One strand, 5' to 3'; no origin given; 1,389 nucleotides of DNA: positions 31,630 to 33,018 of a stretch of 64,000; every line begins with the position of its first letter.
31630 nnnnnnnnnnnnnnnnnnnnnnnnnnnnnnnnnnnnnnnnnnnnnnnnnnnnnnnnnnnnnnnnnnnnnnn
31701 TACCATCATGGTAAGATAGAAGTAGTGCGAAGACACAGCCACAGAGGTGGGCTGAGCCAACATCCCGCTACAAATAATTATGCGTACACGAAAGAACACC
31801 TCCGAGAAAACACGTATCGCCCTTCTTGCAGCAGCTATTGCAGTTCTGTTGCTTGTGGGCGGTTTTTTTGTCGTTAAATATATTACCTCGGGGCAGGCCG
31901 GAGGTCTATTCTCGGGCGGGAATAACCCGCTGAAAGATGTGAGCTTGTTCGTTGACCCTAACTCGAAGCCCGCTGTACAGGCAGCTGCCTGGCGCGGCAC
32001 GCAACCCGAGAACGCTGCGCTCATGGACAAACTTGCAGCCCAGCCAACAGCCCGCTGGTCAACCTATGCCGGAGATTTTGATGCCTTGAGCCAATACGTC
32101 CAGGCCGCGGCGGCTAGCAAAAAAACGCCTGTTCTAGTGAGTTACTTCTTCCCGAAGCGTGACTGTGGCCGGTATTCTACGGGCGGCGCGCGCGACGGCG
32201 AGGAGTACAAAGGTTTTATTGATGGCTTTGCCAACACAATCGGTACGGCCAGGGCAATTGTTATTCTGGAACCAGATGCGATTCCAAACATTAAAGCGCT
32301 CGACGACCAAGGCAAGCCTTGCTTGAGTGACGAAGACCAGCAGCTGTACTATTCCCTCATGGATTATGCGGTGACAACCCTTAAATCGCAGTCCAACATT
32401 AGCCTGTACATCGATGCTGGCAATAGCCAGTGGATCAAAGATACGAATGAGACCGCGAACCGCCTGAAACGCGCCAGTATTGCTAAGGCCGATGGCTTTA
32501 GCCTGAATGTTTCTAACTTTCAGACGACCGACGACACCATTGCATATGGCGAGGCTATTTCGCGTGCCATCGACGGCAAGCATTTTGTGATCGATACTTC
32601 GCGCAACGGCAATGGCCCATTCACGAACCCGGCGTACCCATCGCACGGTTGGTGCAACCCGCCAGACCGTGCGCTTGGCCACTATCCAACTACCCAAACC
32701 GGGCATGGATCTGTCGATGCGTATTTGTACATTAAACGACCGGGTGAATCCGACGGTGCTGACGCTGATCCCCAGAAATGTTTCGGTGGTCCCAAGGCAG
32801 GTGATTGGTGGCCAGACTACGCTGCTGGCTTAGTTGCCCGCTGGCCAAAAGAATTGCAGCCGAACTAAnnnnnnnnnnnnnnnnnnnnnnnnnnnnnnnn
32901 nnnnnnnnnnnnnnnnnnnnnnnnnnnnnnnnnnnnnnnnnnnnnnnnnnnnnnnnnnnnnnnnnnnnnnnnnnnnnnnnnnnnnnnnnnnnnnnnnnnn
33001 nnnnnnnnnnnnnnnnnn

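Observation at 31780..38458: Streptomyces-type CslA-GlxA-GH6 glycan-deposition system with extra partners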

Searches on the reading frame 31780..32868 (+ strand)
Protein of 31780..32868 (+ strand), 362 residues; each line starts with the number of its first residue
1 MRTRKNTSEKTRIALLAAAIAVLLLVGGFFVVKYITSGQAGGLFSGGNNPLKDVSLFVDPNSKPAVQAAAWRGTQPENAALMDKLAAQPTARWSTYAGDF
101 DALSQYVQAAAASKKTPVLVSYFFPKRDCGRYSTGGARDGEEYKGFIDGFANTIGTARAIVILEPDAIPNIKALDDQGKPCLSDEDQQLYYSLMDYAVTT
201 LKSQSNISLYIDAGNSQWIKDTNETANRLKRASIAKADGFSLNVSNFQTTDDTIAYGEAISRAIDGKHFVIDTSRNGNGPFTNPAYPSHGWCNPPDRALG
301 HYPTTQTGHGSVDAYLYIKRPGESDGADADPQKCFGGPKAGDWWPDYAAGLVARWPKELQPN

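Call 4: search_protein_families(library=pfam, proteins=[window:31780-32868:+], max_evalue=0.01)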
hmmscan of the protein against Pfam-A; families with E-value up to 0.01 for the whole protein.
window:31780-32868:+ (362 aa): 1 family
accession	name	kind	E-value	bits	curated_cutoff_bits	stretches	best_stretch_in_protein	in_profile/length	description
PF01341.22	Glyco_hydro_6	-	3.8e-65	221.1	27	1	69-328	4-297/305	Glycosyl hydrolases family 6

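Call 24: search_solved_structures(query=window:31780-32868:+, show_alignments=1)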
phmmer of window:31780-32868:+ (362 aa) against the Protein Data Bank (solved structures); distinct sequences matched with E-value up to 0.001: 46.
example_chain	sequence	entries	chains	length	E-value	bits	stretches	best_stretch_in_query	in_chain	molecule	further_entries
1uoz_A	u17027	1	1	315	1.7e-61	211.6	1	48-350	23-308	PUTATIVE CELLULASE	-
1up0_A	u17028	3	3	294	4.2e-61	210.3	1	49-350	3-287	PUTATIVE CELLULASE CEL6 | CELA1 PROTEIN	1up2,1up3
6fao_A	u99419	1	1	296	5.4e-49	170.4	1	53-329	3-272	Glycoside hydrolase family 6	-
1tml_A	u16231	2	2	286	2.2e-42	148.7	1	56-329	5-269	ENDO-1,4-BETA-D-GLUCANASE | ENDOGLUCANASE E-2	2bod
2boe_X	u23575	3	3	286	3.8e-41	144.6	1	56-329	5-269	ENDOGLUCANASE E-2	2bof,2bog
5jx5_A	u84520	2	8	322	3.5e-37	131.6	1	84-351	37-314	Glucanase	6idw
3rpt_X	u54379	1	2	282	3.9e-26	95.2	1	57-329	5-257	Endoglucanase E-2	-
3ru8_X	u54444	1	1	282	1.1e-25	93.7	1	57-329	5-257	Epitope Scaffold 2bodx43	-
4i5r_A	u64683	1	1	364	1.6e-19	73.5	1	74-330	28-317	Chimeric cel6A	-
4i5u_A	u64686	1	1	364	2.2e-19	73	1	117-332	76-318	Chimeric cel6A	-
4a05_A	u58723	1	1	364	1.7e-18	70.1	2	209-328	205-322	CELLOBIOHYDROLASE FAMILY 6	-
8wwt_A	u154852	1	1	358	2.6e-16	62.9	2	47-219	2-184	Glucanase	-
8wx6_A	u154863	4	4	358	4.4e-16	62.1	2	47-219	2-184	Glucanase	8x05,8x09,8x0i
8wy2_A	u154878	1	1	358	5.8e-16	61.7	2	47-219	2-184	Glucanase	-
5xcy_A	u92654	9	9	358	1e-15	61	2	47-219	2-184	Glucanase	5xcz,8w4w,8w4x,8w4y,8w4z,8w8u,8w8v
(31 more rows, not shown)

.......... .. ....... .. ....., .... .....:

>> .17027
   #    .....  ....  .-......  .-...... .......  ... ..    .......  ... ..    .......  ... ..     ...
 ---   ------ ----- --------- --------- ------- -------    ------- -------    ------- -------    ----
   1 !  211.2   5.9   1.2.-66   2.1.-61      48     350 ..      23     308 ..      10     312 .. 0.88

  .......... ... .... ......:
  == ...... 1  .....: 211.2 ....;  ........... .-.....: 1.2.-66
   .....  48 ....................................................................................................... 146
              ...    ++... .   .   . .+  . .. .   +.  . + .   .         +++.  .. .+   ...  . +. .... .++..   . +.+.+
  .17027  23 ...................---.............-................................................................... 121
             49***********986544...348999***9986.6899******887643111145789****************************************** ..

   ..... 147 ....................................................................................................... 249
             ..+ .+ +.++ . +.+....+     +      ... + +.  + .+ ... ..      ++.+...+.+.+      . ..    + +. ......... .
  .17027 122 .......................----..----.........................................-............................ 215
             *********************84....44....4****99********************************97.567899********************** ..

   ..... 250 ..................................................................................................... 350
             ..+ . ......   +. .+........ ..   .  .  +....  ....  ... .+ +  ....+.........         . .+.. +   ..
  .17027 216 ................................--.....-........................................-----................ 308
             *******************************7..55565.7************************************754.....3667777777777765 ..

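Call 25: search_protein_families(library=ncbifam, proteins=[window:31780-32868:+], max_evalue=0.001)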
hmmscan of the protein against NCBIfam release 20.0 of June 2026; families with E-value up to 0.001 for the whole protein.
window:31780-32868:+ (362 aa): 0 families
